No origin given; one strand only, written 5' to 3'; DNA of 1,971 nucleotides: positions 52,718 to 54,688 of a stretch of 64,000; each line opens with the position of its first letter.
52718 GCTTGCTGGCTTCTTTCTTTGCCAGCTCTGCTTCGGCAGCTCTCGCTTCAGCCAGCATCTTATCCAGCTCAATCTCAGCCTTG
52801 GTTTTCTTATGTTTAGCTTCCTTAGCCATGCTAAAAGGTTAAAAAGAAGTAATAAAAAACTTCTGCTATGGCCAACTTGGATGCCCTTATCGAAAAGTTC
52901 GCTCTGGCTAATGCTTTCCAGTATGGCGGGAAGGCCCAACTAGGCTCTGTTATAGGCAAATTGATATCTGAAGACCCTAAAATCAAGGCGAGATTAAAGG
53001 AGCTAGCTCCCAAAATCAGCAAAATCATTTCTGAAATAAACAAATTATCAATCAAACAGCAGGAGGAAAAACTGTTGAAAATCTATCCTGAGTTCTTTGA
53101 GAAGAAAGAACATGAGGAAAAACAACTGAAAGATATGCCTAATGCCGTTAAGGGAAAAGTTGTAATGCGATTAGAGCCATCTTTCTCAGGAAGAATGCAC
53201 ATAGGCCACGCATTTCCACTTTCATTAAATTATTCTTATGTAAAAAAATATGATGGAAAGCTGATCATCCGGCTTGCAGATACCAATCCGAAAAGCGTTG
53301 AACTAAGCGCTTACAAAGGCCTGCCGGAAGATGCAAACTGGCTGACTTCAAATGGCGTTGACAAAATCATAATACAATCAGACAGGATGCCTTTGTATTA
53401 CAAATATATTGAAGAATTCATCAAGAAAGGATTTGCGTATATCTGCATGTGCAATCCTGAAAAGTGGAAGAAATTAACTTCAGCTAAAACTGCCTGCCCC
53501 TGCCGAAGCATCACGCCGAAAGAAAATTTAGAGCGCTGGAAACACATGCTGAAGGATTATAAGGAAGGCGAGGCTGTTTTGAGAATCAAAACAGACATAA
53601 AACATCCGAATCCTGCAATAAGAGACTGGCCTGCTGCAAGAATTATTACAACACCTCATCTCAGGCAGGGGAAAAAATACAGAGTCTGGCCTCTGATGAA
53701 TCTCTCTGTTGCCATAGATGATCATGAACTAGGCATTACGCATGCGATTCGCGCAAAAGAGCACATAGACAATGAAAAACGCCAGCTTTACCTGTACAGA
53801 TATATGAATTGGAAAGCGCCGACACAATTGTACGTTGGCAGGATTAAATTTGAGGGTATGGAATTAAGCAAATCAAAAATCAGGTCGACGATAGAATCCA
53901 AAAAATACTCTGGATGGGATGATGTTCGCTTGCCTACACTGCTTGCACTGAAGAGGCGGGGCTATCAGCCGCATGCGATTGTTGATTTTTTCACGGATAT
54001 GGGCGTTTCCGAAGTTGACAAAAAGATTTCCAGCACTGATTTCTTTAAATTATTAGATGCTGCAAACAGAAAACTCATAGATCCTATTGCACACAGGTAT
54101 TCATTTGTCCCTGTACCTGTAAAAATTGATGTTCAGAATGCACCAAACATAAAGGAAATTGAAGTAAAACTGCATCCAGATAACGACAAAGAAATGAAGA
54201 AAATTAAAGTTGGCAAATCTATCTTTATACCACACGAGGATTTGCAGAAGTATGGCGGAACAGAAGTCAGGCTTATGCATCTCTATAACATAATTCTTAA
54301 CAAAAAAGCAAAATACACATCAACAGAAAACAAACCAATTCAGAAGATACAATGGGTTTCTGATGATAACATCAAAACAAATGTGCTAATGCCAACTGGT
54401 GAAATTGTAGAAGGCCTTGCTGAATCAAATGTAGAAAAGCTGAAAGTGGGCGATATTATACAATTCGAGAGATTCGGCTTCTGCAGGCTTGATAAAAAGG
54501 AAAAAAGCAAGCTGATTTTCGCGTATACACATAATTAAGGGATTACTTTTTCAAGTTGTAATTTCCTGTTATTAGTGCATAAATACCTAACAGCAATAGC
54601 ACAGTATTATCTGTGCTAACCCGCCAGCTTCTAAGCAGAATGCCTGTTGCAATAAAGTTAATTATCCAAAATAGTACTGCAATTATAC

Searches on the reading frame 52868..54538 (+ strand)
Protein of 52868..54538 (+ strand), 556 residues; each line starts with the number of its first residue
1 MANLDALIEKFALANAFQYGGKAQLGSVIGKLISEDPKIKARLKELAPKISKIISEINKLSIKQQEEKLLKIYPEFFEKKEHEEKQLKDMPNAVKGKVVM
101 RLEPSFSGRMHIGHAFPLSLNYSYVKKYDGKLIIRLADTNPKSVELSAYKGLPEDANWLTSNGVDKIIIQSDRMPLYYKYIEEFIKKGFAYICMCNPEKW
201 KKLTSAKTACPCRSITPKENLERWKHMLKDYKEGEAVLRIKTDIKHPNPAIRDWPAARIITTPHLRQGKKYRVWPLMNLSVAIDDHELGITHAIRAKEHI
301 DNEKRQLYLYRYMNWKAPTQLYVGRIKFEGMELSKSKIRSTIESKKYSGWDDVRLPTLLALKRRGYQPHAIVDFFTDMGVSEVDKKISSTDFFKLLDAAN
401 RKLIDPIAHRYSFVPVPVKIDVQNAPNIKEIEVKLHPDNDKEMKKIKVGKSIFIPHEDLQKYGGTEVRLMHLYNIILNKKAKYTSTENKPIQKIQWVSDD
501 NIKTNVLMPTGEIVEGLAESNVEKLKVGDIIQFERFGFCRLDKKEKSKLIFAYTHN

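Call 23: search_protein_families(library=pfam, proteins=[window:52868-54538:+], max_evalue=0.00001)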
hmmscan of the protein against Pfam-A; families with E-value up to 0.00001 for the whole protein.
window:52868-54538:+ (556 aa): 3 families
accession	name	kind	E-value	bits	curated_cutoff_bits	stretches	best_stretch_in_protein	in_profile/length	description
PF00749.27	tRNA-synt_1c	-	5e-64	216.6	23.4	1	97-386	1-298/314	tRNA synthetases class I (E and Q), catalytic domain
PF03950.23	tRNA-synt_1c_C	-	1.7e-16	60.6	23.9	1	408-481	1-77/91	tRNA synthetases class I (E and Q), anti-codon binding domain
PF20974.2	tRNA-synt_1c_C2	-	1.8e-10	41.8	23.9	1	493-542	1-69/69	tRNA synthetases class I (E and Q), anti-codon binding domain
